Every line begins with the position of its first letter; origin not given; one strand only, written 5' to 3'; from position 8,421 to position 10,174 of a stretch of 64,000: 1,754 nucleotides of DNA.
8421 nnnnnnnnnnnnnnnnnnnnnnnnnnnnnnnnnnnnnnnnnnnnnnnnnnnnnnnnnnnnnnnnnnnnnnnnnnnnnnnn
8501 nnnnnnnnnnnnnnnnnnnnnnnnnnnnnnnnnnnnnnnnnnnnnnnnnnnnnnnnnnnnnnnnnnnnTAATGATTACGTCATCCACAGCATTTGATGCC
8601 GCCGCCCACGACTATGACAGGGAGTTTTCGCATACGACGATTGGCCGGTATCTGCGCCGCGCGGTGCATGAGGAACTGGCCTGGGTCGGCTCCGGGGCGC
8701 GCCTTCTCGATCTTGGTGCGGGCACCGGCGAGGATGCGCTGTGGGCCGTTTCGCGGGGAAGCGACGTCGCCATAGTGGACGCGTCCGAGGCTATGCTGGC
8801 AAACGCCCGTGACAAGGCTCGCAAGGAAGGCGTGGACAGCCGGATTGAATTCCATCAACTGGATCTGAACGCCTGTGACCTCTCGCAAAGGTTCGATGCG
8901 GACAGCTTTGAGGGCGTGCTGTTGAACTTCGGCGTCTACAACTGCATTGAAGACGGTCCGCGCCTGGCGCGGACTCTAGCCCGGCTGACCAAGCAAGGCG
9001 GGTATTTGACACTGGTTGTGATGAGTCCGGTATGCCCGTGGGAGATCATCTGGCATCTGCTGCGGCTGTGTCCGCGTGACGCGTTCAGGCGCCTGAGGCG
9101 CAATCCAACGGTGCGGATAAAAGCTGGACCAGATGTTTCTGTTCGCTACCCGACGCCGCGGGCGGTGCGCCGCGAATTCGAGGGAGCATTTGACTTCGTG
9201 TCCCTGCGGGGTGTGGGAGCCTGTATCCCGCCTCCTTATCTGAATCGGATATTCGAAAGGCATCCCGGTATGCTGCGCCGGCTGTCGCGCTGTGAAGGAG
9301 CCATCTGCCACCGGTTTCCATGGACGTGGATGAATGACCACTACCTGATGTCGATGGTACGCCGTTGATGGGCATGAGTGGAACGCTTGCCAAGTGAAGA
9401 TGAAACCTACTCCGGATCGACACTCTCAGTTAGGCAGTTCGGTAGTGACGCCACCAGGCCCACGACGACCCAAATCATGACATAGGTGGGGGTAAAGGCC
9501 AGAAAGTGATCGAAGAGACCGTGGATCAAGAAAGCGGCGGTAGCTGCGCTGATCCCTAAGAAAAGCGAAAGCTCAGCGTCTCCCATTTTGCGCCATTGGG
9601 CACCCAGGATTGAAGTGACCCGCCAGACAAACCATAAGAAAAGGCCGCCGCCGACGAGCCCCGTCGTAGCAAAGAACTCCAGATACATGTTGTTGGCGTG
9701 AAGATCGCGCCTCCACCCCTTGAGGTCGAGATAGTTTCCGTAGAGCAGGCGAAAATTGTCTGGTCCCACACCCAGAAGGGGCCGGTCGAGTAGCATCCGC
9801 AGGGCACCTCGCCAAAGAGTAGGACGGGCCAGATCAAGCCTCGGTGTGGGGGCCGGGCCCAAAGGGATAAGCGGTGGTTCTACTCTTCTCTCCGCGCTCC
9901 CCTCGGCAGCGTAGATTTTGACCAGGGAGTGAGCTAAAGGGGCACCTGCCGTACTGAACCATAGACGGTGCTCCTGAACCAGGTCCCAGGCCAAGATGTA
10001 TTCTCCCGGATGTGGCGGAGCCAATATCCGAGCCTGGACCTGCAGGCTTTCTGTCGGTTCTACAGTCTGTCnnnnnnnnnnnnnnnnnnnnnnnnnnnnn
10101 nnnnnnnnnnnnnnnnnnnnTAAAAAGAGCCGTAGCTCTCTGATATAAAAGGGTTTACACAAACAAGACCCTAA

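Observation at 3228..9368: Translationally coupled six-gene operon built around a radical-SAM(B12)-methyltransferase tridomain fusion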

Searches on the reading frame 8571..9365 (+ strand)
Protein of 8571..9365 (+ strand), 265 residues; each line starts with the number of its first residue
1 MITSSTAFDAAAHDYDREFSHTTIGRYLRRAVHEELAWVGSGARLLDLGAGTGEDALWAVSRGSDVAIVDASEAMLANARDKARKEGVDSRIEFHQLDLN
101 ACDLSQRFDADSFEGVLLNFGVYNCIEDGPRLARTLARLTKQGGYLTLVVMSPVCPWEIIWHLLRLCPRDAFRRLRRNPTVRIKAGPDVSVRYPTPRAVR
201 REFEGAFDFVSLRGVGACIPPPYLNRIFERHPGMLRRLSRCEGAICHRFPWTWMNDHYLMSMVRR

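Call 4: search_protein_families(library=pfam, proteins=[window:8571-9365:+], max_evalue=0.1)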
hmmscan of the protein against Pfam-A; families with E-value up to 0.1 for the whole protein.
window:8571-9365:+ (265 aa): 12 families
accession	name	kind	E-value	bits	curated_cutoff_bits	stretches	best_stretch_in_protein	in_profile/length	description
PF13649.12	Methyltransf_25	-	6.5e-15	56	27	1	46-144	2-97/97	Methyltransferase domain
PF08241.18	Methyltransf_11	-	3.9e-14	53.5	21.2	1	46-147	1-94/95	Methyltransferase domain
PF13847.12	Methyltransf_31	-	1.7e-13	50.9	27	1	41-148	3-109/145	Methyltransferase domain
PF01209.24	Ubie_methyltran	-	1.4e-11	44.6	20.1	1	8-152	13-155/233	ubiE/COQ5 methyltransferase family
PF13489.12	Methyltransf_23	-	7.3e-11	42.5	27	1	26-157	7-125/164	Methyltransferase domain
PF08242.18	Methyltransf_12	-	4.8e-10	40.5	30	1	46-146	1-98/98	Methyltransferase domain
PF03848.20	TehB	-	2.3e-08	34.2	20.4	1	40-149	29-133/193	Tellurite resistance protein TehB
PF05175.20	MTS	-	0.0017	18.5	23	1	43-108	33-99/170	Methyltransferase small domain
PF03602.21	Cons_hypoth95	-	0.0028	17.8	24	1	29-93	29-92/182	Conserved hypothetical protein 95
PF02353.26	CMAS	-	0.0097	15.7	27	1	39-122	60-142/273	Mycolic acid cyclopropane synthetase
PF10294.15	Methyltransf_16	-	0.019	15.2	21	1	26-145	30-152/174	Lysine methyltransferase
PF01170.24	UPF0020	-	0.082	13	22.3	0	66-103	79-116/197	RMKL-like, methyltransferase domain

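Call 5: search_protein_families(library=ncbifam, proteins=[window:8571-9365:+], max_evalue=0.1)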
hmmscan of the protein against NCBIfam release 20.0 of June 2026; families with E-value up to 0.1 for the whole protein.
window:8571-9365:+ (265 aa): 44 families (the best 25 are shown)
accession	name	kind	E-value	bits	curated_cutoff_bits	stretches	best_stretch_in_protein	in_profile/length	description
NF043040.1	corrin_prot_MT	hypoth_equivalog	3.4e-19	69.1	180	1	9-160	9-157/216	corrinoid protein-associated methyltransferase CpaM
TIGR01934.1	MenG_MenH_UbiE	subfamily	2.7e-13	49.7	158.35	1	8-150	5-143/223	ubiquinone/menaquinone biosynthesis methyltransferase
NF001241.0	PRK00216.1-2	equivalog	5.4e-13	49.1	327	1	6-152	15-151/231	demethylmenaquinone methyltransferase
NF001244.0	PRK00216.1-5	equivalog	8.4e-11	41.6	216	1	8-149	14-154/236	bifunctional demethylmenaquinone methyltransferase/2-methoxy-6-polyprenyl-1,4-benzoquinol methylase UbiE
TIGR00477.1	tehB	equivalog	3e-10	39.8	219.5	1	38-149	70-175/238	tellurite resistance methyltransferase TehB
NF001240.0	PRK00216.1-1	equivalog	1.2e-09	37.7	378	1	30-152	52-172/251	bifunctional demethylmenaquinone methyltransferase/2-methoxy-6-polyprenyl-1,4-benzoquinol methylase UbiE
NF052510.1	methyltran_MpqE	exception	1.4e-09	37.7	335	1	7-147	11-150/234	methyl-plastoquinone biosynthesis methyltransferase MpqE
TIGR02021.1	BchM-ChlM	equivalog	1.8e-09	37.3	158.9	1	36-149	45-156/218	magnesium protoporphyrin IX methyltransferase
NF008992.0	PRK12335.1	equivalog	3.6e-09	36.2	303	1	41-150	122-225/289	SAM-dependent methyltransferase TehB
NF001242.0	PRK00216.1-3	equivalog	5e-09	35.9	351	1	40-152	68-179/258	bifunctional demethylmenaquinone methyltransferase/2-methoxy-6-polyprenyl-1,4-benzoquinol methylase UbiE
NF041537.1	ArsM_AhpD_UU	exception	9e-09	34.6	510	1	39-148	74-180/345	arsenite methyltransferase/AhpD domain selenoprotein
NF008405.0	PRK11207.1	equivalog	3.6e-08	33.1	218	1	39-149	28-133/198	tellurite resistance methyltransferase TehB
NF008264.0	PRK11036.1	equivalog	3.7e-08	33.1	366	1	7-149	5-148/261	tRNA uridine 5-oxyacetic acid(34) methyltransferase CmoM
NF008823.0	PRK11873.1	subfamily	7.6e-08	32.2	263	1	35-148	71-181/272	arsenite methyltransferase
NF041820.1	daptide_MTase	equivalog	7.3e-07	28.9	175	1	43-110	38-107/243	daptide-type RiPP biosynthesis methyltransferase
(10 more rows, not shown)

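Call 71: search_solved_structures(query=window:8571-9365:+, max_evalue=0.001)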
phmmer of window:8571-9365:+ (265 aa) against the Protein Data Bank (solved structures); distinct sequences matched with E-value up to 0.001: 29.
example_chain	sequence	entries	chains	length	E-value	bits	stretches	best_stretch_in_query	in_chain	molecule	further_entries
8gdu_A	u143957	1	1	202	2.5e-08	36.6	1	43-157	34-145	Methyltransferase domain-containing protein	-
6mro_A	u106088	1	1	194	2.7e-08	36.4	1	43-157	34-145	methyl transferase from Methanosarcina acetivorans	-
2avn_A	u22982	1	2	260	7.9e-08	34.9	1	8-235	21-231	ubiquinone/menaquinone biosynthesis methyltransferase-related protein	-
2yqz_A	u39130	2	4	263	1.3e-07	34.2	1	6-146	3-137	Hypothetical protein TTHA0223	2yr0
2i6g_A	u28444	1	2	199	1.8e-07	33.8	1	38-150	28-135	Putative methyltransferase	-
3bkw_A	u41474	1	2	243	2.6e-07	33.3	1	39-154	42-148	S-adenosylmethionine dependent methyltransferase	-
8joz_A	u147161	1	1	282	8.3e-07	31.6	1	7-150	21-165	tRNA 5-carboxymethoxyuridine methyltransferase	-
4htf_A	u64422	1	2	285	8.9e-07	31.5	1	7-150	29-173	S-adenosylmethionine-dependent methyltransferase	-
4pne_A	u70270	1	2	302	3.4e-06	29.6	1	38-148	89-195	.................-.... protein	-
9ri2_A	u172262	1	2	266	4.4e-06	29.2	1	44-154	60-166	Methyltransferase, putative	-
9rfr_A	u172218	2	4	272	1e-05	28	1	17-151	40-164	Ubiquinone biosynthesis O-methyltransferase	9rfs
6uv6_A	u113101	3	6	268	1e-05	28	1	43-149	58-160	D-glucose O-methyltransferase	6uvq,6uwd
2xva_A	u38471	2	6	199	1.8e-05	27.2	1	39-151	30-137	TELLURITE RESISTANCE PROTEIN TEHB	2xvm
8zc8_A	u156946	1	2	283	4.6e-05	25.9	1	35-149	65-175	MitM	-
1wzn_A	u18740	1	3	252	4.7e-05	25.8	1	43-145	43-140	SAM-dependent methyltransferase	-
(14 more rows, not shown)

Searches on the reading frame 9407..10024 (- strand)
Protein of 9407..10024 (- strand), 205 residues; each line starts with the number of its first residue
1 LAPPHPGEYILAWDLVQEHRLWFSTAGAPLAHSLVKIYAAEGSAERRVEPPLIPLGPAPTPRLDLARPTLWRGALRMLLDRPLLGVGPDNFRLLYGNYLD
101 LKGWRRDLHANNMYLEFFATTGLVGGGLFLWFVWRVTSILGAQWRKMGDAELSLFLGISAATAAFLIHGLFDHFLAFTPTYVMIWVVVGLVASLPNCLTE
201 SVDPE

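Call 9: search_protein_families(library=pfam, proteins=[window:9407-10024:-], max_evalue=0.01)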
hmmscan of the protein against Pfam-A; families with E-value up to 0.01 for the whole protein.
window:9407-10024:- (205 aa): 1 family
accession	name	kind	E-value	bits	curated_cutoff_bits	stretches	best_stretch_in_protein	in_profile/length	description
PF04932.20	Wzy_C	-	2.8e-10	40.6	31.7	1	66-130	83-149/149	O-Antigen ligase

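Call 78: search_protein_families(library=ncbifam, proteins=[window:9407-10024:-], max_evalue=0.001)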
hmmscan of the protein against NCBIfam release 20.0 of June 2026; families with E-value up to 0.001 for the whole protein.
window:9407-10024:- (205 aa): 1 family
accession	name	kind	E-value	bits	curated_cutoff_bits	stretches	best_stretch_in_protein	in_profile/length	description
TIGR00947.1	2A73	equivalog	1.2e-12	47.6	366.4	1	67-193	292-421/425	IctB family putative bicarbonate transporter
